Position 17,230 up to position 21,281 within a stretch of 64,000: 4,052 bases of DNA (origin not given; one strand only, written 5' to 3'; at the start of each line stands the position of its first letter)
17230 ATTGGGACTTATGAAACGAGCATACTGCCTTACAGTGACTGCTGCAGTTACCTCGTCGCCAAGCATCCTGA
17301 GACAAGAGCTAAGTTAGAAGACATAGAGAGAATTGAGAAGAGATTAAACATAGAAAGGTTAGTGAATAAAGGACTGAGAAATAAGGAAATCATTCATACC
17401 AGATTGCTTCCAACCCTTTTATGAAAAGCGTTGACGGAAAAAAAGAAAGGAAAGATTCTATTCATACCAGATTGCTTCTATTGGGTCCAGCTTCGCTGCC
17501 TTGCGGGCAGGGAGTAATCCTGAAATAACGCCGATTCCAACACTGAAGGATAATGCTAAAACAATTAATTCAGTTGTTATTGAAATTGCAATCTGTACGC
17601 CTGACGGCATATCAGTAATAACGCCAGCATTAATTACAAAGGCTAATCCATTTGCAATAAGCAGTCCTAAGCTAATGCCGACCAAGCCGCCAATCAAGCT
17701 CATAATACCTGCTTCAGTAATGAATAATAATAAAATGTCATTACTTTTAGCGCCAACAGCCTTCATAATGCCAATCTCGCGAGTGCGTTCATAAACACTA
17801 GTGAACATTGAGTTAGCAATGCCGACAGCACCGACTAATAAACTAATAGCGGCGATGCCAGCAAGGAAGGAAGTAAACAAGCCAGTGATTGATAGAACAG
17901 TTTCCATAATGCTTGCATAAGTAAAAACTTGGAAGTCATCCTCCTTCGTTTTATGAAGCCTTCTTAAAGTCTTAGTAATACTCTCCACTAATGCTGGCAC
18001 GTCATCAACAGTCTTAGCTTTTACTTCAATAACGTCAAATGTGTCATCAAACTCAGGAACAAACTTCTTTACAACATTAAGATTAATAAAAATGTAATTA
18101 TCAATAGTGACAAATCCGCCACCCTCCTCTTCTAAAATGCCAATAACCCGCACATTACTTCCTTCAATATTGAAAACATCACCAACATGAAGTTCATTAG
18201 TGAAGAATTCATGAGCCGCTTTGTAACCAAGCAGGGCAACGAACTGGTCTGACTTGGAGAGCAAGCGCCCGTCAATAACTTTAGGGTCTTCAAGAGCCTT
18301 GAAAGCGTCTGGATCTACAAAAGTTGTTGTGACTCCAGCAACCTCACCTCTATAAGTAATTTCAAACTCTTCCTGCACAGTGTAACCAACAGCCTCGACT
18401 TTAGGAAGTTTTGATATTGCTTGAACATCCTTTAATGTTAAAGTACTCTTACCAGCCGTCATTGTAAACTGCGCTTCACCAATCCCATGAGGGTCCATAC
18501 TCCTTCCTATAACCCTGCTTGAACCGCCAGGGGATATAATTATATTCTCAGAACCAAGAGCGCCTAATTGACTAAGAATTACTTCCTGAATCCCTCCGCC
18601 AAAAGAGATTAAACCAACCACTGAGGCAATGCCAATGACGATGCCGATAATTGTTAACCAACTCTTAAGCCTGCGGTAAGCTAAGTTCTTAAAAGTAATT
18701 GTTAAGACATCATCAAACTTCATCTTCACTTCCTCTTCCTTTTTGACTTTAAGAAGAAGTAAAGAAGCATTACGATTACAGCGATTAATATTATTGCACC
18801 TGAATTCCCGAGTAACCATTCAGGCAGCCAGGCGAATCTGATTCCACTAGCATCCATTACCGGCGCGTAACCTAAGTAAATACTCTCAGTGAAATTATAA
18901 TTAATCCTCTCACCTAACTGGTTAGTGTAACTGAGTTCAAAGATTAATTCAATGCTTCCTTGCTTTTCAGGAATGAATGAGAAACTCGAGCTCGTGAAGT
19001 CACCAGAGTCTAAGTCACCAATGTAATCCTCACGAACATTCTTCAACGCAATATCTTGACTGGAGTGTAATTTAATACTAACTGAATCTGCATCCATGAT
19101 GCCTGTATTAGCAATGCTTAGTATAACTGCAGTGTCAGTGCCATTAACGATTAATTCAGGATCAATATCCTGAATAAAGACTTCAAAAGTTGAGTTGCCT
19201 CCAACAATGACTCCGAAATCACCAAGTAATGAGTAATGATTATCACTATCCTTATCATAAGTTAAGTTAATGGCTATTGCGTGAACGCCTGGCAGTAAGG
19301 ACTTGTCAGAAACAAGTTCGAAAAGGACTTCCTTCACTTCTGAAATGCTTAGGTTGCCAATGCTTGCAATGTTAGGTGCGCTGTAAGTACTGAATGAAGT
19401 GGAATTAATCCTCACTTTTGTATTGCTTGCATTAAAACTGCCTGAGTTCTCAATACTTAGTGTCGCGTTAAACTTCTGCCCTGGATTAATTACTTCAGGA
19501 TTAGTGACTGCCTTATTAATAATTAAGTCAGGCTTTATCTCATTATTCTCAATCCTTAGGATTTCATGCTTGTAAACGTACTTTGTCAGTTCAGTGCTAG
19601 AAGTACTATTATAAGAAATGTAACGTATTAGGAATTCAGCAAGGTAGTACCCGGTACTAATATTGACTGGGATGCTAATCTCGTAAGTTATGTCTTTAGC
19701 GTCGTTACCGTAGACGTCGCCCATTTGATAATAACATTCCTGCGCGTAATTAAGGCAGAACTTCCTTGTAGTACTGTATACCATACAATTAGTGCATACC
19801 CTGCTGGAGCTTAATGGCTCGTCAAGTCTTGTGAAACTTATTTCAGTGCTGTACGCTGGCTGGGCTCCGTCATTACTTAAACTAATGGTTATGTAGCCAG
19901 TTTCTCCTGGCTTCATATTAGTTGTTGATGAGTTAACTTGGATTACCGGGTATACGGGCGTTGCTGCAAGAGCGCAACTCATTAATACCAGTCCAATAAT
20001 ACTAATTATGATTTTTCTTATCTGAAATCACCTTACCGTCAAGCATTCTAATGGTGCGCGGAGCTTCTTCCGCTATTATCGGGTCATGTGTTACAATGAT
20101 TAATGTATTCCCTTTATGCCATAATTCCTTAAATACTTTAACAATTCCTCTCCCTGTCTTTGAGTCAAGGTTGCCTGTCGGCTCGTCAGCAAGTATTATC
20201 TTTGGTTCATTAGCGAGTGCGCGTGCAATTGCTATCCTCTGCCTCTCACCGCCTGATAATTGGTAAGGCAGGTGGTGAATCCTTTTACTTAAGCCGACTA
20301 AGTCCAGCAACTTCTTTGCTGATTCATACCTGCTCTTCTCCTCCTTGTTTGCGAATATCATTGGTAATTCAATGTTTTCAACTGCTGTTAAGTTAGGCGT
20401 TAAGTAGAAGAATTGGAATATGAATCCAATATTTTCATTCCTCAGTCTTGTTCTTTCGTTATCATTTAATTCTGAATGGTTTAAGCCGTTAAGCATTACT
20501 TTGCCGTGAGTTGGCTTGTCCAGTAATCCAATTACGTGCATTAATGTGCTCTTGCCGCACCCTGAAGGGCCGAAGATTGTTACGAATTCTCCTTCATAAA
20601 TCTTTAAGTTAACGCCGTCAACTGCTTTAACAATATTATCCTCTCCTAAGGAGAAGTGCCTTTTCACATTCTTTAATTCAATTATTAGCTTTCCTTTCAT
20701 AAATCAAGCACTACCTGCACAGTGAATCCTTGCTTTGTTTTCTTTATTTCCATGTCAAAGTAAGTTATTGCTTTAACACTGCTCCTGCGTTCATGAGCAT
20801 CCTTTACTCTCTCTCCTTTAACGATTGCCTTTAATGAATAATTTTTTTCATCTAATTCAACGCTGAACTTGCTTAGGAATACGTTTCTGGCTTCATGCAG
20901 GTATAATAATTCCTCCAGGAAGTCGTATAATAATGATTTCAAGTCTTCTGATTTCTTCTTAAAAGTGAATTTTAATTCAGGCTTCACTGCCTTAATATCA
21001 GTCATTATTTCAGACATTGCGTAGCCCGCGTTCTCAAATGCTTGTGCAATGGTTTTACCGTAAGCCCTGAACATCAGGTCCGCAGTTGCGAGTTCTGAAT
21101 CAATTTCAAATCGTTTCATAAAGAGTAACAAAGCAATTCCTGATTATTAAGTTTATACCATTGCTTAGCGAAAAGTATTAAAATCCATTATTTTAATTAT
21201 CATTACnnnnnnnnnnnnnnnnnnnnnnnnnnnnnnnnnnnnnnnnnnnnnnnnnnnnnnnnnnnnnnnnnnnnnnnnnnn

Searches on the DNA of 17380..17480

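Call 26: search_rna_families(source=window, start=17380, end=17480, threshold=evalue, max_evalue=10)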
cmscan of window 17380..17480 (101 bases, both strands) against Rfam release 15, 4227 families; matches with E-value up to 10: 3.
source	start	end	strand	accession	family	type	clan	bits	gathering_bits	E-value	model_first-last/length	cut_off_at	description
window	17384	17459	+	RF01641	ceN53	Gene; snRNA; snoRNA; CD-box;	-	13.8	50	2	1-74/74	no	Caenorhabditis snoRNA ceN53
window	17390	17432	-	RF00384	Pox_AX_element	Cis-reg;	-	12.3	60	9.4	1-62/62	no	Poxvirus AX element late mRNA cis-regulatory element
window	17435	17469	-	RF01952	SOX2OT_exon2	Gene; lncRNA;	-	11.6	45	0.9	38-69/69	no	SOX2 overlapping transcript exon 2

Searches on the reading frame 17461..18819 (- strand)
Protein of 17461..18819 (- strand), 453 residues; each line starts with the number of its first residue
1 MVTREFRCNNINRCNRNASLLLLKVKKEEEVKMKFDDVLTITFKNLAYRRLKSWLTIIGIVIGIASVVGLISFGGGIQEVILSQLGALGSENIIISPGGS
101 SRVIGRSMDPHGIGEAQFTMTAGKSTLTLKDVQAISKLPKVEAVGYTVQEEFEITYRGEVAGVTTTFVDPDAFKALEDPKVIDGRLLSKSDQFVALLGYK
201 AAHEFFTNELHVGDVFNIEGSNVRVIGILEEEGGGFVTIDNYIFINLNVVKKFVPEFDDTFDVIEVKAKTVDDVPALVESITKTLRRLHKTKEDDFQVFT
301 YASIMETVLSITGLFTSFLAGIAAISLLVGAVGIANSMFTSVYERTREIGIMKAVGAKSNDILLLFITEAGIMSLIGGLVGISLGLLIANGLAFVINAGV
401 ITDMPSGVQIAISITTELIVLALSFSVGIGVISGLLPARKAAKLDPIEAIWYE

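Call 34: find_homologous_proteins(query=window:17461-18819:-, max_evalue=1e-30)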
Query window:17461-18819:- (453 aa): 6164 proteins with E <= 1e-30 among 8000 candidates; the best 120 are listed.
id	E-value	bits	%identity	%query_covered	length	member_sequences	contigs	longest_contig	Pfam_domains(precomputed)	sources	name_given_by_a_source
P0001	4.0e-261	884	100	93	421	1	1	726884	PF02687.28,PF12704.15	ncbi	-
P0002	4.9e-180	617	69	93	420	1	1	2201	PF02687.28,PF12704.15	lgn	-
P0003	3.5e-116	407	48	93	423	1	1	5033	PF02687.28,PF12704.15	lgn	-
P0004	5.8e-116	406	48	93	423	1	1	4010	PF02687.28,PF12704.15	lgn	-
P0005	1.2e-115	405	48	93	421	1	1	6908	PF02687.28,PF12704.15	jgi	-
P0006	1.2e-114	402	49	93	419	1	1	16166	PF02687.28,PF12704.15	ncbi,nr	ncbi:FtsX-like permease family protein [archaeon]|nr:FtsX-like permease family protein [archaeon]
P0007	5.1e-114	400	47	93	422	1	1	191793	PF02687.28,PF12704.15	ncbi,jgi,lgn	ncbi:MAG: ABC transporter permease [Candidatus Nanoarchaeia archaeon]|jgi:putative ABC transport sys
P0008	4.0e-112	393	48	93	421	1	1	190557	PF02687.28,PF12704.15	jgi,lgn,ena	-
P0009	2.0e-111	391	46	93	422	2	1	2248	PF02687.28,PF12704.15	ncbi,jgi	jgi:putative ABC transport system permease protein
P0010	4.6e-110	386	46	92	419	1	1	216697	PF02687.28,PF12704.15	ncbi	-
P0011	1.5e-108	382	45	92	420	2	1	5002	PF02687.28,PF12704.15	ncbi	-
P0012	1.7e-106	375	47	92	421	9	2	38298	PF02687.28,PF12704.15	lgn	-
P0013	4.3e-104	367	43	93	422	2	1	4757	PF02687.28,PF12704.15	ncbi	-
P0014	4.2e-97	344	45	93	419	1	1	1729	PF02687.28,PF12704.15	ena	-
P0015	6.2e-96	340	44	93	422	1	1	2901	PF02687.28,PF12704.15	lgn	-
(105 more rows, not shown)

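Call 35: find_encoding_contigs(protein=P0001, flank=1500, max_places=3)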
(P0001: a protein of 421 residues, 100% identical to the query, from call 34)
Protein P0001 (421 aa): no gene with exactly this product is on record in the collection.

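Call 36: find_encoding_contigs(protein=P0002, flank=3000, max_places=3)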
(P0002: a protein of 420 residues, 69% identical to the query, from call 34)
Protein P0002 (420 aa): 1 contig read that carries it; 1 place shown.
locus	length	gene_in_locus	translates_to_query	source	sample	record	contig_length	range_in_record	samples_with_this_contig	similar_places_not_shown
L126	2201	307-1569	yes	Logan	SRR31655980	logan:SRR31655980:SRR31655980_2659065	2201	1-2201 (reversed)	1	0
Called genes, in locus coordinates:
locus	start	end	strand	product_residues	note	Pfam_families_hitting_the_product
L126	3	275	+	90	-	?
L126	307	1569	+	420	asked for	PF12704:MacB_PCD, PF02687:FtsX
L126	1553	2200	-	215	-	?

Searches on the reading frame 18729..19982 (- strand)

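Call 96: search_protein_families(library=pfam, proteins=[window:18729-19982:-], max_evalue=0.00001)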
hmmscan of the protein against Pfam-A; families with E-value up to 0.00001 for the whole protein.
window:18729-19982:- (418 aa): 1 family
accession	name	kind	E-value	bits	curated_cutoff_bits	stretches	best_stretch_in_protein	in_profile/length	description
PF07705.17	CARDB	-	6.2e-15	55.7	22.7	0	272-358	9-91/101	CARDB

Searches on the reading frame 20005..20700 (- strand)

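Call 96: search_protein_families(library=pfam, proteins=[window:20005-20700:-], max_evalue=0.00001)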
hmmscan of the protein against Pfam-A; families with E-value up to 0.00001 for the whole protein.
window:20005-20700:- (232 aa): 3 families
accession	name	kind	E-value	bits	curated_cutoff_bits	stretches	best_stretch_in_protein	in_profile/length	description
PF00005.33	ABC_tran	-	1.1e-34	120.4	25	1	28-175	2-136/137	ABC transporter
PF13304.12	AAA_21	-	7.3e-07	30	27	0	145-209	235-302/304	AAA domain, putative AbiEii toxin, Type IV TA system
PF02463.25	SMC_N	-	3.6e-06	27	40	0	37-220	24-212/220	RecF/RecN/SMC N terminal domain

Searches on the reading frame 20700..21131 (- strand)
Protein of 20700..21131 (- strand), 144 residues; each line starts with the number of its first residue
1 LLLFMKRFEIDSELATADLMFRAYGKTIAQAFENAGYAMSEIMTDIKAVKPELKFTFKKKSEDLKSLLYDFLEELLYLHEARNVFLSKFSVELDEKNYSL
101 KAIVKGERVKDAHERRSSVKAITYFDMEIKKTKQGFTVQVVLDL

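Call 68: search_protein_families(library=pfam, proteins=[window:20700-21131:-])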
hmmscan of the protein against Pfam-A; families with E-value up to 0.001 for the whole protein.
window:20700-21131:- (144 aa): 1 family
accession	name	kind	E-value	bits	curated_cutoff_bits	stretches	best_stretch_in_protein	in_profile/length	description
PF01951.21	Archease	-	1.9e-38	132.3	25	1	16-144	7-136/136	Archease protein family (MTH1598/TM1083)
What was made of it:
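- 20697..21131 (-): Archease (RtcB cofactor). Pfam PF01951, E=1.9e-38 (call 68)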
